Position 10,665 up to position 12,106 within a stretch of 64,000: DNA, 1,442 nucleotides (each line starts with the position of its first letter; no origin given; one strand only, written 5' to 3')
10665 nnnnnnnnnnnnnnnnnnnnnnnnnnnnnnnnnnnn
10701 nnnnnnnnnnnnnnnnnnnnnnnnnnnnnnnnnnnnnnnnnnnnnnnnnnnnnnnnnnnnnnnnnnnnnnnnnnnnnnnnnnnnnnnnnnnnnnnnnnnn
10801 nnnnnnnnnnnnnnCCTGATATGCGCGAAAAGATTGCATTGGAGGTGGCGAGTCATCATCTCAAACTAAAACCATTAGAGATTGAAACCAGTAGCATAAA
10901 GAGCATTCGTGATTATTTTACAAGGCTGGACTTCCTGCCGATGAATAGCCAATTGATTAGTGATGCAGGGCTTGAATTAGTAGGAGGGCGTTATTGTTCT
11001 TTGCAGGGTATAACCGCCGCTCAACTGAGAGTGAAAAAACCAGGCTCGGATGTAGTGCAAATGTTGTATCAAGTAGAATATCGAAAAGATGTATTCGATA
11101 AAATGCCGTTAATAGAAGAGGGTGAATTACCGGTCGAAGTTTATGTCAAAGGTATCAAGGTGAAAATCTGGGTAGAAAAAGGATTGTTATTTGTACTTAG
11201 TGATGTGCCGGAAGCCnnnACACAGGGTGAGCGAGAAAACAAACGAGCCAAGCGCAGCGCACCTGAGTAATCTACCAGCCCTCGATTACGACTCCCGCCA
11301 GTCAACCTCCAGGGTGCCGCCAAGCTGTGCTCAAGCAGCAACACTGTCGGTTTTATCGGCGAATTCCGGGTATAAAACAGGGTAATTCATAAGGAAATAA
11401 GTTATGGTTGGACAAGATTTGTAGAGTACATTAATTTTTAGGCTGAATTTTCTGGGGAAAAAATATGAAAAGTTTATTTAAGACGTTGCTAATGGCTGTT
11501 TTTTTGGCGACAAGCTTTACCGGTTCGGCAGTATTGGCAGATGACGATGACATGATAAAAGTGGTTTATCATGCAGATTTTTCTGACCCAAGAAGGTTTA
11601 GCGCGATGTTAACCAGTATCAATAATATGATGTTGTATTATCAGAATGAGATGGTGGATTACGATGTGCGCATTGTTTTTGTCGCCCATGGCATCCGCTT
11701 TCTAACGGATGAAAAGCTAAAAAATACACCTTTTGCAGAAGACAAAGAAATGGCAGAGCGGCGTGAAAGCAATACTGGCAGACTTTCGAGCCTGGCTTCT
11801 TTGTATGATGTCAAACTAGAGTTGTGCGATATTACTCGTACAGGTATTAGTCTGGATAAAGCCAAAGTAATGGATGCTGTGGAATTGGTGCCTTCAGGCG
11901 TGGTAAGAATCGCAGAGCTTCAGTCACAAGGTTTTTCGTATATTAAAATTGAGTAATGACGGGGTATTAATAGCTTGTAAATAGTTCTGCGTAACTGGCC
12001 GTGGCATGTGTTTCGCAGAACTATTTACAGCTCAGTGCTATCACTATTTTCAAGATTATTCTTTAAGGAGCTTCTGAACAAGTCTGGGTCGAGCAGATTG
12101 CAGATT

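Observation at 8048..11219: Bufferin/gig-type periplasmic RiPP operon with built-in ECF sigma/anti-sigma pair and no DoxX gene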

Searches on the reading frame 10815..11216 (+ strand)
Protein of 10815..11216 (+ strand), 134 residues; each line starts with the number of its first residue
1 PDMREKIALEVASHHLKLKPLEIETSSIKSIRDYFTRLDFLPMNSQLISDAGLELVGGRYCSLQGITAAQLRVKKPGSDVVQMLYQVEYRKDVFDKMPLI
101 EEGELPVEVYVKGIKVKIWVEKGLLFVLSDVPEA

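Call 74: predict_structure(alignment_id=A4)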
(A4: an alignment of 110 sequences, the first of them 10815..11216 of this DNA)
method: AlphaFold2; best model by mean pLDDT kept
length: 134 residues; sequences in the alignment: 110
mean_pLDDT: 96.5   pTM: 0.90
mean pLDDT of the five models: 96.5, 96.3, 96.2, 95.7, 95.6
residues with pLDDT >= 90: 129; 70-90: 3; 50-70: 2; < 50: 0
segments of 3 or more residues with pLDDT < 50: none
pLDDT, mean of each block of 10 residues (from residue 1): 94 94 98 98 97 98 98 96 98 97 98 97 98 81
secondary structure, 60 per line:
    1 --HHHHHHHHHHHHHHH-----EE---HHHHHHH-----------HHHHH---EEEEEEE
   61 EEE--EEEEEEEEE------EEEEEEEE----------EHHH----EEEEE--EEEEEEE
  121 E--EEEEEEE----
elements in order: H3-17 H28-34 H46-50 E54-63 E66-74 E81-88 E107-111 E114-121 E124-130

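Call 77: fold_search(model_id=the predicted structure, library=pdb)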
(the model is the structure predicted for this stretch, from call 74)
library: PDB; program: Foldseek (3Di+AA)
matches with E <= 10: 897; with E <= 0.001: 0
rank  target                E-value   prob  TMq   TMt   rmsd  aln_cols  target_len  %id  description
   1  4few_A                3.2e-02  0.77  0.33  0.19  11.1       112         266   18  Crystal structure of the aminoglycoside phosphotransferase APH(3')-Ia, with substrate kanamycin and small molecule inh (released 2012-06-20)
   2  4gki_L                4.0e-02  0.75  0.33  0.19  11.1       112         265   18  Crystal structure of the aminoglycoside phosphotransferase APH(3')-Ia, with substrate kanamycin and small molecule inh (released 2012-09-05)
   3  4gkh_C                4.2e-02  0.75  0.33  0.19  11.0       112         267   18  Crystal structure of the aminoglycoside phosphotransferase APH(3')-Ia, with substrate kanamycin and small molecule inh (released 2012-09-05)
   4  4gki_A                4.2e-02  0.41  0.28  0.17  16.6       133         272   18  Crystal structure of the aminoglycoside phosphotransferase APH(3')-Ia, with substrate kanamycin and small molecule inh (released 2012-09-05)
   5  4gkh_G                4.5e-02  0.54  0.28  0.17  16.6       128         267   17  Crystal structure of the aminoglycoside phosphotransferase APH(3')-Ia, with substrate kanamycin and small molecule inh (released 2012-09-05)
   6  1vr8                  4.7e-02  0.94  0.37  0.37   6.4       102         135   12  Crystal structure of GTP binding regulator (TM1622) from Thermotoga Maritima at 1.75 A resolution (released 2005-03-15)
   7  4gkh_D                5.9e-02  0.60  0.29  0.17  11.1       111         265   17  Crystal structure of the aminoglycoside phosphotransferase APH(3')-Ia, with substrate kanamycin and small molecule inh (released 2012-09-05)
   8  4gkh_K                6.2e-02  0.47  0.29  0.17  16.6       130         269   17  Crystal structure of the aminoglycoside phosphotransferase APH(3')-Ia, with substrate kanamycin and small molecule inh (released 2012-09-05)
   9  2v43_B                6.6e-02  0.91  0.40  0.21  15.2       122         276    7  Crystal structure of RseB: a sensor for periplasmic stress response in E. coli (released 2007-08-28)
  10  2v42_B                6.6e-02  0.89  0.39  0.20  13.3       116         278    7  Crystal structure of RseB: a sensor for periplasmic stress response in E. coli (released 2007-08-28)
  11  4gkh_E                6.6e-02  0.72  0.33  0.19   7.4       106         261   18  Crystal structure of the aminoglycoside phosphotransferase APH(3')-Ia, with substrate kanamycin and small molecule inh (released 2012-09-05)
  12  4fex_C                6.6e-02  0.54  0.28  0.17  10.8       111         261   17  Crystal structure of the aminoglycoside phosphotransferase APH(3')-Ia, with substrate kanamycin and small molecule inh (released 2012-06-20)
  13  4fev_D                6.6e-02  0.47  0.30  0.18  16.8       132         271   17  Crystal structure of the aminoglycoside phosphotransferase APH(3')-Ia, with substrate kanamycin and small molecule inh (released 2012-06-20)
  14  4ej7_C                7.3e-02  0.54  0.31  0.18  11.1       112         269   18  Crystal structure of the aminoglycoside phosphotransferase APH(3')-Ia, ATP-bound (released 2012-04-18)
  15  4gki_B                7.7e-02  0.66  0.32  0.20   6.9       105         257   18  Crystal structure of the aminoglycoside phosphotransferase APH(3')-Ia, with substrate kanamycin and small molecule inh (released 2012-09-05)
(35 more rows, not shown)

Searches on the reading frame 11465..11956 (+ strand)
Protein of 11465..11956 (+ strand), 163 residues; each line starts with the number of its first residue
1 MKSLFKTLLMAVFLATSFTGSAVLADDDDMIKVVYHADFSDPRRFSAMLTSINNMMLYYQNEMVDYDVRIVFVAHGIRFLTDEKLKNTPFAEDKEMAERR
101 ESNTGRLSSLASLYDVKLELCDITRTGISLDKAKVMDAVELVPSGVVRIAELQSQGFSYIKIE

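Call 3: search_protein_families(library=pfam, proteins=[window:11465-11956:+], max_evalue=0.01)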
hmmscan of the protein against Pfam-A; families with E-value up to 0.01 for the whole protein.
window:11465-11956:+ (163 aa): 1 family
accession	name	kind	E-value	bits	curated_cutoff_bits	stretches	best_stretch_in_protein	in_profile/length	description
PF02635.20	DsrE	-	1.8e-07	31.8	22.7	1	57-161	31-115/116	DsrE/DsrF-like family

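Call 4: search_protein_families(library=ncbifam, proteins=[window:11465-11956:+], max_evalue=0.01)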
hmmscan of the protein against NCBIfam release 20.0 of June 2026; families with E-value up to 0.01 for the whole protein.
window:11465-11956:+ (163 aa): 0 families

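Call 55: search_protein_families(library=ncbifam, proteins=[window:11465-11956:+], max_evalue=0.01)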
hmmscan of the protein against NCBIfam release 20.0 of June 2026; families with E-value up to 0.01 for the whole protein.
window:11465-11956:+ (163 aa): 0 families
